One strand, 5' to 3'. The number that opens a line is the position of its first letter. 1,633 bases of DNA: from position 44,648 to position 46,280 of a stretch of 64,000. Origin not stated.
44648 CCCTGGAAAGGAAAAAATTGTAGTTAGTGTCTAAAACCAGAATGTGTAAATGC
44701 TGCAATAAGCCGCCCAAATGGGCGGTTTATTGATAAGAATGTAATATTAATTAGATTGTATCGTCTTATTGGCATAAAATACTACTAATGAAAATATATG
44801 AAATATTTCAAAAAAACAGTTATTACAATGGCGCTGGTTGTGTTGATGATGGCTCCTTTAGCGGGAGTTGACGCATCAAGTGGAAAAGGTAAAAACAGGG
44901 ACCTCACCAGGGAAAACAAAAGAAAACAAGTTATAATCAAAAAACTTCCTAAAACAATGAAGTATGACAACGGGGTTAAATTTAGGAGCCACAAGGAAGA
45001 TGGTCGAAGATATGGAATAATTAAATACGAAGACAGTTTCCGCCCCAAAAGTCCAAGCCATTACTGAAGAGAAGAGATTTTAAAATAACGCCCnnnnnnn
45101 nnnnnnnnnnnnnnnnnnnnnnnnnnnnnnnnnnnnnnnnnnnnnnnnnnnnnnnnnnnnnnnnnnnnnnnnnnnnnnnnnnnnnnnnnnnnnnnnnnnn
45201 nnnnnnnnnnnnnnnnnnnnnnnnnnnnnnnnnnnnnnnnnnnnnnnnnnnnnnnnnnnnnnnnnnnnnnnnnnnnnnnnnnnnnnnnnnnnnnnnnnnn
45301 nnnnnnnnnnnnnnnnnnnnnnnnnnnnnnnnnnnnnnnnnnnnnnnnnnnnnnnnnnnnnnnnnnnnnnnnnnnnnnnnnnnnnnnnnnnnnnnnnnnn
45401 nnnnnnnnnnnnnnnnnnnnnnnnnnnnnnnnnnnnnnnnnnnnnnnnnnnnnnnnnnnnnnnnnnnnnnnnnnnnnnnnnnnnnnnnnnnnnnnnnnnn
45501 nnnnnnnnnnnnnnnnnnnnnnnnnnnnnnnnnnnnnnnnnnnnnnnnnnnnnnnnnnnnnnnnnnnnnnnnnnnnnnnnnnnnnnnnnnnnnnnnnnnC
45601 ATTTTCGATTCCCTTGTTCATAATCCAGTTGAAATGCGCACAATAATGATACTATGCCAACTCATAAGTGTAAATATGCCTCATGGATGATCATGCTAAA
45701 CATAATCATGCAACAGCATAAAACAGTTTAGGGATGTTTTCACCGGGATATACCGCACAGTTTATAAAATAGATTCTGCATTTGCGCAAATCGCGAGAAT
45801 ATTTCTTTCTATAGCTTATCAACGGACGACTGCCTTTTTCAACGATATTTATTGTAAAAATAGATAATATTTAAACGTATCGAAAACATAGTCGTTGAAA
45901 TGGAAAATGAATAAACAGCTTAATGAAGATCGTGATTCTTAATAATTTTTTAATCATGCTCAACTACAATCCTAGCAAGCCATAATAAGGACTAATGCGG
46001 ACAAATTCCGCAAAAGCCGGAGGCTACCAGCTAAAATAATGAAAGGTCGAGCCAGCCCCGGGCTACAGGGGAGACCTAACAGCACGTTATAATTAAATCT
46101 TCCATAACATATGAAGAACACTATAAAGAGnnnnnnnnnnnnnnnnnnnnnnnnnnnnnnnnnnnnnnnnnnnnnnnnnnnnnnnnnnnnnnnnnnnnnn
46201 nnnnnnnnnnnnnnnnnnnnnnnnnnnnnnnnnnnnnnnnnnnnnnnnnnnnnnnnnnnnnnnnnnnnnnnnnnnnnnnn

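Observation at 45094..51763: ECF-sigma-linked locus encoding curli-like Asn/Thr/Gly repeat fibre proteins joined to a cohesin-dockerin pair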

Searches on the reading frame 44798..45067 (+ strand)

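Call 3: search_protein_families(library=pfam, proteins=[window:44798-45067:+], max_evalue=1)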
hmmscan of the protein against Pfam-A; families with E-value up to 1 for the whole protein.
window:44798-45067:+ (89 aa): 0 families

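Call 4: search_protein_families(library=ncbifam, proteins=[window:44798-45067:+], max_evalue=1)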
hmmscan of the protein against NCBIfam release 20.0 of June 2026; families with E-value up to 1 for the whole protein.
window:44798-45067:+ (89 aa): 1 family
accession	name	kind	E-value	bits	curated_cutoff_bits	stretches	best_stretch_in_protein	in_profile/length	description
NF005783.0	PRK07597.9-4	equivalog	0.073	13.5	127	1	5-37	76-108/109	preprotein translocase subunit SecE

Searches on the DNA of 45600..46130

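Call 80: search_rna_families(source=window, start=45600, end=46130, threshold=evalue, max_evalue=1)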
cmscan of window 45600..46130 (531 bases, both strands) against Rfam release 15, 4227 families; matches with E-value up to 1: 1.
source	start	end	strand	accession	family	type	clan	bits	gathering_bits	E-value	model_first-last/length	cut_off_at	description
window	45872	45973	-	RF00019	Y_RNA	Gene;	-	18.2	38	0.49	1-96/96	no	Y RNA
